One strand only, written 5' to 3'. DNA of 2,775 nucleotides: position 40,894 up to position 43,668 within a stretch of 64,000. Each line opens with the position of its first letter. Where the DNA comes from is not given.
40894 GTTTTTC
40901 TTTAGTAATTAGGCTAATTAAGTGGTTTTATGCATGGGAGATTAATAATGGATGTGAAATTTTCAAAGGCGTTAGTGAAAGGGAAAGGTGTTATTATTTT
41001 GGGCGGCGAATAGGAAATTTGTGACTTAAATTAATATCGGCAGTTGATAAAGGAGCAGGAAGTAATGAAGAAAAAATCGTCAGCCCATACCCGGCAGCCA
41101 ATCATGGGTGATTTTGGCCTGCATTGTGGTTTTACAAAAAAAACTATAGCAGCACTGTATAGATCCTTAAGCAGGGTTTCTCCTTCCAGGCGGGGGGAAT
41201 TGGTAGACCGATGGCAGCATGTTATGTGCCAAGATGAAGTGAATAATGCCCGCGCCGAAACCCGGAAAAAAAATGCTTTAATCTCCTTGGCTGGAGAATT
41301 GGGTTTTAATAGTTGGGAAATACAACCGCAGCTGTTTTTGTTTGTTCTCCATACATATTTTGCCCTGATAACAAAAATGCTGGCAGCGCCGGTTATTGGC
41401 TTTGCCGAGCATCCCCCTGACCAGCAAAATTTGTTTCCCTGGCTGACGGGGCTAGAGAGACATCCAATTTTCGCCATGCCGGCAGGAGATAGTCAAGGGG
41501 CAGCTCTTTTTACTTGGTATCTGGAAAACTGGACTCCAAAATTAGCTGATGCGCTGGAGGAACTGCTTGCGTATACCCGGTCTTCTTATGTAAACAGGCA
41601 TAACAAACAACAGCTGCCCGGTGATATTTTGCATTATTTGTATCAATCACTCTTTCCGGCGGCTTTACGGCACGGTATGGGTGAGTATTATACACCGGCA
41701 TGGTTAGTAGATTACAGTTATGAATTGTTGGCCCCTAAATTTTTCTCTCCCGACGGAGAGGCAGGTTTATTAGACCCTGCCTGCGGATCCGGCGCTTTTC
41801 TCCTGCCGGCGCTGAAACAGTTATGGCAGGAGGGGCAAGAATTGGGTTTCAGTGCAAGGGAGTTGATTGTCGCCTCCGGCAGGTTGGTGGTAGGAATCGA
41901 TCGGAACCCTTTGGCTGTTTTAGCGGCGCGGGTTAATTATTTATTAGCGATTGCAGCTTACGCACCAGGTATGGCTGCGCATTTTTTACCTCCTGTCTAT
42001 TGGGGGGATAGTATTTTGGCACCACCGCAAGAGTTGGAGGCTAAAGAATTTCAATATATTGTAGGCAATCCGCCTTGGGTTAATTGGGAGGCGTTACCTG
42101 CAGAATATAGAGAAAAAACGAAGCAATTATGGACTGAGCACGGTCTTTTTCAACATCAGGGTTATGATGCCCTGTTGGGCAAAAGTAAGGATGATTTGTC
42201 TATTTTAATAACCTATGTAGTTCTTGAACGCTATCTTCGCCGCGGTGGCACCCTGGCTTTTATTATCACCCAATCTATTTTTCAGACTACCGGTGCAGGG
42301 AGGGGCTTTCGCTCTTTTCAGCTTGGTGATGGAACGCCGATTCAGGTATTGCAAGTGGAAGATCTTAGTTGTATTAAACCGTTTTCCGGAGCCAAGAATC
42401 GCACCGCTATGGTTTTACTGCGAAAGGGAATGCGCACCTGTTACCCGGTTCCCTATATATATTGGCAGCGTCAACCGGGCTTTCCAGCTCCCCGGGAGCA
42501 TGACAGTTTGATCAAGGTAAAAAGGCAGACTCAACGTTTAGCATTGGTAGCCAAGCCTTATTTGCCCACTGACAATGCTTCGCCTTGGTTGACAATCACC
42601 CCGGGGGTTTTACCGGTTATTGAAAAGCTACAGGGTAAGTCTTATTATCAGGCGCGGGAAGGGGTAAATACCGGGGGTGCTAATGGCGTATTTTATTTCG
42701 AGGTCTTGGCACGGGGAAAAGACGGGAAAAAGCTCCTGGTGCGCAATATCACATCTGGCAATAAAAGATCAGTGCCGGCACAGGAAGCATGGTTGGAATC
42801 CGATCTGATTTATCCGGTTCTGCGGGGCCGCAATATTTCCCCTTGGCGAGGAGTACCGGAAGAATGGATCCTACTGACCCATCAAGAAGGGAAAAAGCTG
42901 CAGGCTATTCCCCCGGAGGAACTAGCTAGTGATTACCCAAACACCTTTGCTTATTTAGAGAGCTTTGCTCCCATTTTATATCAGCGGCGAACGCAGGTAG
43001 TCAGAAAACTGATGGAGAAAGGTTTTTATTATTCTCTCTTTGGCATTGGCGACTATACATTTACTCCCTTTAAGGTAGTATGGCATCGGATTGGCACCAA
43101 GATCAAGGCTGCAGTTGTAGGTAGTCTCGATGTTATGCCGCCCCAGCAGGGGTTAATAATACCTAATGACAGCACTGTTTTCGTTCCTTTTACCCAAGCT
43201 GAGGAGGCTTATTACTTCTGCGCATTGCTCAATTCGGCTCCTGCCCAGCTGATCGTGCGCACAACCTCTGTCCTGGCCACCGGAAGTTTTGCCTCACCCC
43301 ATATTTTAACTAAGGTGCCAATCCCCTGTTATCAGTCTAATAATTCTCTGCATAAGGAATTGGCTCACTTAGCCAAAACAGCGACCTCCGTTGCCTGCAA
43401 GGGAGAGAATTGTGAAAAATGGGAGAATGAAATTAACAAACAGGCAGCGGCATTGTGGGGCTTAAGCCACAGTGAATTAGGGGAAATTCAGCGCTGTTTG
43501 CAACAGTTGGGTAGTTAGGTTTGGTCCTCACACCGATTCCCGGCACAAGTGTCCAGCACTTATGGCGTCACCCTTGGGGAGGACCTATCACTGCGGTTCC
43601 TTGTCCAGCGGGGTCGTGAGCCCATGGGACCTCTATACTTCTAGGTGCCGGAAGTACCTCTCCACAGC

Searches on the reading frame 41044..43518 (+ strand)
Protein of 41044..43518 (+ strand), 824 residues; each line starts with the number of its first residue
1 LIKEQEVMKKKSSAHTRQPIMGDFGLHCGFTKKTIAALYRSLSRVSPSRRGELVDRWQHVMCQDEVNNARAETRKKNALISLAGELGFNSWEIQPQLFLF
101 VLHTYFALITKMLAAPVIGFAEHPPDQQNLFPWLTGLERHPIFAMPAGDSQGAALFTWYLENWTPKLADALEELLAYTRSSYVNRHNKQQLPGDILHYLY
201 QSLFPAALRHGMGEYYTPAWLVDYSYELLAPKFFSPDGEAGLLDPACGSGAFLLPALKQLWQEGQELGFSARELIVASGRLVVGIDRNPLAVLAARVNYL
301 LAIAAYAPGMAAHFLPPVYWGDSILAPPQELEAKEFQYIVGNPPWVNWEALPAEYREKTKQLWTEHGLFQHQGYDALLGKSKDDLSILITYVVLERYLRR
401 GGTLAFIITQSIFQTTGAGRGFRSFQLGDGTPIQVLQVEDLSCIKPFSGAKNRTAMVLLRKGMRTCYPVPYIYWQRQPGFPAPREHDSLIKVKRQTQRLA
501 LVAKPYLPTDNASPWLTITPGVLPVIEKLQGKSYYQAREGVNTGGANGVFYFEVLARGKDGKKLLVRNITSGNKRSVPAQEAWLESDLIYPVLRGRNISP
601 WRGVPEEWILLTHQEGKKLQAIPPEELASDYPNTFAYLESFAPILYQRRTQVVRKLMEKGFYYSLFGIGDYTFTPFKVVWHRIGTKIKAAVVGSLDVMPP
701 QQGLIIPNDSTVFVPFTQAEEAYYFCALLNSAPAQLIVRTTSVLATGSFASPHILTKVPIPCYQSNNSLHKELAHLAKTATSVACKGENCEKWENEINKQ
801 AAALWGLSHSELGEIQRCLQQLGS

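Call 10: search_protein_families(library=pfam, proteins=[window:41044-43518:+])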
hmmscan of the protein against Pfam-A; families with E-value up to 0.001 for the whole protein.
window:41044-43518:+ (824 aa): 3 families
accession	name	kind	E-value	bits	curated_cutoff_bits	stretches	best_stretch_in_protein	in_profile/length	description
PF02384.22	N6_Mtase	-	1.5e-13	51.2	20.4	1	192-423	6-198/311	N-6 DNA Methylase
PF07669.17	Eco57I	-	8.9e-07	29.6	25.3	1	332-436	71-163/171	Eco57I restriction-modification methylase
PF20473.4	MmeI_Mtase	-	3.4e-06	26.9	27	0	242-262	23-43/259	MmeI, DNA-methyltransferase domain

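Call 18: find_homologous_proteins(query=window:41044-43518:+, max_evalue=1e-20)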
Query window:41044-43518:+ (824 aa): 917 proteins with E <= 1e-20 among 8000 candidates; the best 120 are listed.
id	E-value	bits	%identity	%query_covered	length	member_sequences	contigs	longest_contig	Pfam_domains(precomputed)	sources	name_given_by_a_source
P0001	0.0e+0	1908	100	99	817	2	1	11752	PF02384.23,PF07669.18,PF20473.5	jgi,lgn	jgi:hypothetical protein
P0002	4.2e-276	936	54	98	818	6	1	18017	PF02384.23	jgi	jgi:hypothetical protein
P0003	2.9e-275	934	54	98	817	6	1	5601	PF02384.23,PF07669.18,PF20473.5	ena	-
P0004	1.1e-271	922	53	98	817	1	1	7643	PF02384.23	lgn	-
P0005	5.2e-268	910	54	98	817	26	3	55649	PF02384.23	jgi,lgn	jgi:hypothetical protein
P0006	2.3e-261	888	52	98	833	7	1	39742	PF02384.23,PF07669.18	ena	-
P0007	2.1e-238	812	60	75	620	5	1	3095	PF02384.23,PF07669.18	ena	-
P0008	4.8e-175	602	46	59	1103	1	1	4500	PF02384.23,PF07669.18,PF20473.5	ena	-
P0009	6.9e-172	592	45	61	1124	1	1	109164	PF02384.23,PF07669.18,PF20473.5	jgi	jgi:hypothetical protein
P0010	2.9e-170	586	44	59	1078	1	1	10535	PF02384.23,PF07669.18,PF01170.25,PF20473.5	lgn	-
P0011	4.1e-169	582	45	59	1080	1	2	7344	PF02384.23,PF07669.18,PF20473.5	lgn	-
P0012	2.2e-168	580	44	61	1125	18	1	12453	PF02384.23,PF07669.18,PF20473.5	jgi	jgi:hypothetical protein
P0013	5.5e-168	579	44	59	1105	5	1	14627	PF02384.23,PF07669.18,PF20473.5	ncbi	-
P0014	3.5e-167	576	46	60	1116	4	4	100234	PF02384.23,PF07669.18,PF20473.5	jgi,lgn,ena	-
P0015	8.2e-167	575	44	59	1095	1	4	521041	PF02384.23,PF07669.18,PF01170.25,PF20473.5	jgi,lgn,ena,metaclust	metaclust:\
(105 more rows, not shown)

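Call 19: find_encoding_contigs(protein=P0002, flank=6000, max_places=3)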
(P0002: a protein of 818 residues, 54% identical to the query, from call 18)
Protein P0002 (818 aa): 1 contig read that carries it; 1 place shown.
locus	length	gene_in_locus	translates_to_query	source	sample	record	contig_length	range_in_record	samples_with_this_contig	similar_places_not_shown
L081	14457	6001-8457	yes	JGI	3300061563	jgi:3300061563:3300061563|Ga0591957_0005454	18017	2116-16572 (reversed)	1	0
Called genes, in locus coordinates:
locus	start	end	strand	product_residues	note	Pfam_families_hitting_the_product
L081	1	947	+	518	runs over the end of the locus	PF00370:FGGY_N, PF02782:FGGY_C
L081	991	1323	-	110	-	PF14697:Fer4_21 (faint), PF25160:LdpA_Fe-S-bd (faint), PF00037:Fer4 (weak), PF12797:Fer4_2 (faint), PF12837:Fer4_6 (faint), PF13237:Fer4_10 (faint), PF12838:Fer4_7, PF13187:Fer4_9 (weak), +2 more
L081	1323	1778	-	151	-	PF01558:POR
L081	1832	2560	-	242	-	PF01855:POR_N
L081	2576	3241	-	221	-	-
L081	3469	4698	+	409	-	PF04389:Peptidase_M28, PF01546:Peptidase_M20, PF07687:M20_dimer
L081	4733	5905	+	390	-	PF01546:Peptidase_M20, PF07687:M20_dimer (faint)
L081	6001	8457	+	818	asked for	PF02384:N6_Mtase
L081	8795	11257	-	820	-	PF13191:AAA_16 (faint), PF20437:LonC_helical, PF13654:AAA_32, PF20436:LonB_AAA-LID, PF05362:Lon_C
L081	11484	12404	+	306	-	PF00144:Beta-lactamase (faint), PF13354:Beta-lactamase2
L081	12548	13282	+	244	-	PF23023:Anti-Pycsar_Apyc1 (weak), PF00753:Lactamase_B, PF12706:Lactamase_B_2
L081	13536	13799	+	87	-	PF10942:DUF2619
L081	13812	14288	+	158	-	PF21891:DUF6917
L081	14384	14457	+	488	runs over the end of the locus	PF00266:Aminotran_5 (weak)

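Call 20: find_encoding_contigs(protein=P0005, flank=6000, max_places=3)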
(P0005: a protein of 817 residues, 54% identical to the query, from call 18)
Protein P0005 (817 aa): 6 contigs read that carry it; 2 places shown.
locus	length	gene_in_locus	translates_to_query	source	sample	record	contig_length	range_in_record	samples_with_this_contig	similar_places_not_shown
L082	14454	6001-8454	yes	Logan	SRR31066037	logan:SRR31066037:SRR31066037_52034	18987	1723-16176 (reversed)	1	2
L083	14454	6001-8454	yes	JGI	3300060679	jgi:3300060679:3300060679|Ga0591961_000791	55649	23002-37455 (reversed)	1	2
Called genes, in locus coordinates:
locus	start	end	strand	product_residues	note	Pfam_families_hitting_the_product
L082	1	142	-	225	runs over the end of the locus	PF01558:POR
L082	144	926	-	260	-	PF02775:TPP_enzyme_C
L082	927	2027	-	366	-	PF01855:POR_N, PF17147:PFOR_II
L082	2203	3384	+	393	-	-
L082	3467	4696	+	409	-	PF04389:Peptidase_M28, PF01546:Peptidase_M20, PF07687:M20_dimer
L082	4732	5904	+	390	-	PF01546:Peptidase_M20, PF07687:M20_dimer (weak)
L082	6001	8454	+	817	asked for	PF02384:N6_Mtase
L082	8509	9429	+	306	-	PF00144:Beta-lactamase (faint), PF13354:Beta-lactamase2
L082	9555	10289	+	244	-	PF23023:Anti-Pycsar_Apyc1 (weak), PF00753:Lactamase_B, PF12706:Lactamase_B_2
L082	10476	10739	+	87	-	PF10942:DUF2619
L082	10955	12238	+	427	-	PF00070:Pyr_redox (weak), PF00890:FAD_binding_2 (weak), PF01134:GIDA, PF01266:DAO, PF07992:Pyr_redox_2 (weak), PF12831:FAD_oxidored, PF13450:NAD_binding_8 (weak), PF01134:GIDA, +3 more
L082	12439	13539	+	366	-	PF00871:Acetate_kinase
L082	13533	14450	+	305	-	PF01515:PTA_PTB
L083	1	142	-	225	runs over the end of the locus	PF01558:POR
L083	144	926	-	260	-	PF02775:TPP_enzyme_C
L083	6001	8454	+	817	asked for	PF02384:N6_Mtase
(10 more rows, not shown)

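Call 21: find_encoding_contigs(protein=P0006, flank=6000, max_places=3)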
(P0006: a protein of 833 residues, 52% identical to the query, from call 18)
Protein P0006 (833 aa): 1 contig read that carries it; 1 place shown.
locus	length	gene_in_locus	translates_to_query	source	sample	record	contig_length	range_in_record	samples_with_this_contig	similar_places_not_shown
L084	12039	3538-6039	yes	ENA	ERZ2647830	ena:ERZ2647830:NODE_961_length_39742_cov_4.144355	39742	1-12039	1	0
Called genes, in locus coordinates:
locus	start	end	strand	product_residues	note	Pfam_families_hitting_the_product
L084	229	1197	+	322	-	PF07833:Cu_amine_oxidN1, PF03934:T2SSK (weak), PF12836:HHH_3, PF03330:DPBB_1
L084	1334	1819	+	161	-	-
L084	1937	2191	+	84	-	PF01541:GIY-YIG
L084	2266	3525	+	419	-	PF04389:Peptidase_M28, PF01546:Peptidase_M20, PF07687:M20_dimer (weak)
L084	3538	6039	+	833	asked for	PF02384:N6_Mtase, PF07669:Eco57I (faint)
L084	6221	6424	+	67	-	-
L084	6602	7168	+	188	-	PF13354:Beta-lactamase2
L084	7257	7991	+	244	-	PF23023:Anti-Pycsar_Apyc1 (weak), PF00753:Lactamase_B, PF12706:Lactamase_B_2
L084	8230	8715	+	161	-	PF21891:DUF6917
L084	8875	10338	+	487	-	-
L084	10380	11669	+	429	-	PF00070:Pyr_redox (weak), PF00890:FAD_binding_2 (faint), PF01134:GIDA, PF01266:DAO, PF03486:HI0933_like (faint), PF07992:Pyr_redox_2 (weak), PF12831:FAD_oxidored, PF01134:GIDA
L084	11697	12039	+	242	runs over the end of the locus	PF08461:WHD_RNase_R, PF07729:FCD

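Call 23: find_encoding_contigs(protein=P0001, flank=6000, max_places=6)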
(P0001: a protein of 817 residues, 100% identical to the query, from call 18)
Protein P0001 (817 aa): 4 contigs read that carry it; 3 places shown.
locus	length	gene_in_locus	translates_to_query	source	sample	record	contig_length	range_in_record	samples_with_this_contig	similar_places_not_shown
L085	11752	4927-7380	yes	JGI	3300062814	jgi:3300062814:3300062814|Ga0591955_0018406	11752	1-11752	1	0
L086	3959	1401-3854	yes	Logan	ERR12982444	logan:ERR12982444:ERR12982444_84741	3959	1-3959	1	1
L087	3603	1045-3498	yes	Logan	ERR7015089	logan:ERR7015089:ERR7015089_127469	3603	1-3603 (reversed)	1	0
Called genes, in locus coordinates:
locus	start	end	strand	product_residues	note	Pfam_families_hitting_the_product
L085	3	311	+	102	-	?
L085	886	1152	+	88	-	PF01541:GIY-YIG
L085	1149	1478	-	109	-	PF13183:Fer4_8 (faint), PF14697:Fer4_21 (faint), PF25160:LdpA_Fe-S-bd (faint), PF13237:Fer4_10 (faint), PF00037:Fer4 (weak), PF12797:Fer4_2 (faint), PF12838:Fer4_7, PF13187:Fer4_9 (weak), +3 more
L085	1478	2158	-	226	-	PF01558:POR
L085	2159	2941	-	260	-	PF02775:TPP_enzyme_C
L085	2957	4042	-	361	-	PF01855:POR_N, PF17147:PFOR_II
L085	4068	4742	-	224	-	-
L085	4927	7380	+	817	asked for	PF02384:N6_Mtase, PF20473:MmeI_Mtase (faint), PF07669:Eco57I (weak)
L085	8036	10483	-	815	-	PF20437:LonC_helical, PF13654:AAA_32, PF20436:LonB_AAA-LID, PF05362:Lon_C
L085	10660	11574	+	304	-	PF00144:Beta-lactamase (faint), PF13354:Beta-lactamase2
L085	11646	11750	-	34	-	?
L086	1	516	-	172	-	?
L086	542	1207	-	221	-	-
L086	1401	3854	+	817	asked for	PF02384:N6_Mtase, PF20473:MmeI_Mtase (faint), PF07669:Eco57I (weak)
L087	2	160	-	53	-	?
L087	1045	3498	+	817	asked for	PF02384:N6_Mtase, PF20473:MmeI_Mtase (faint), PF07669:Eco57I (weak)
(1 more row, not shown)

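Call 24: find_encoding_contigs(protein=P0007, flank=6000, max_places=4)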
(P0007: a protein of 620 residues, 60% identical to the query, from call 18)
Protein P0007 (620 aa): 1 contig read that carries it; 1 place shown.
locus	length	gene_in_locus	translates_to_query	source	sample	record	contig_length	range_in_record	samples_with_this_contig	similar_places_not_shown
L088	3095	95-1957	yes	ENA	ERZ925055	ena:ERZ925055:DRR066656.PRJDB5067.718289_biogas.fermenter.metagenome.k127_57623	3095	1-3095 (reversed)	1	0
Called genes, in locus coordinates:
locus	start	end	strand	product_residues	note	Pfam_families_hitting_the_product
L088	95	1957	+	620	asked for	PF02384:N6_Mtase, PF07669:Eco57I (weak)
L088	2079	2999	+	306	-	PF00144:Beta-lactamase (faint), PF13354:Beta-lactamase2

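Call 25: find_encoding_contigs(protein=P0004, flank=6000, max_places=4)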
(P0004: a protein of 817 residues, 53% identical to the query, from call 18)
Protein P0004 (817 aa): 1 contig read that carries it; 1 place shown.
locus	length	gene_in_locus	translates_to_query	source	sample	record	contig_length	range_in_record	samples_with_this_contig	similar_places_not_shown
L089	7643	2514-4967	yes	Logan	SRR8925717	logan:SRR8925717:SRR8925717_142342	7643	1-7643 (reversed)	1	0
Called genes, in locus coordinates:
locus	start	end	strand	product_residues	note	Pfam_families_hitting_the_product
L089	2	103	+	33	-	?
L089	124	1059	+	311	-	PF07833:Cu_amine_oxidN1, PF12836:HHH_3, PF03330:DPBB_1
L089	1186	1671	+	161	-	-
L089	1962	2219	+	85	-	PF01541:GIY-YIG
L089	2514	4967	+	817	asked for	PF02384:N6_Mtase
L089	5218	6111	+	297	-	PF00144:Beta-lactamase (faint), PF13354:Beta-lactamase2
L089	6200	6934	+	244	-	PF23023:Anti-Pycsar_Apyc1, PF00753:Lactamase_B, PF12706:Lactamase_B_2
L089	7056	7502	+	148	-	PF21891:DUF6917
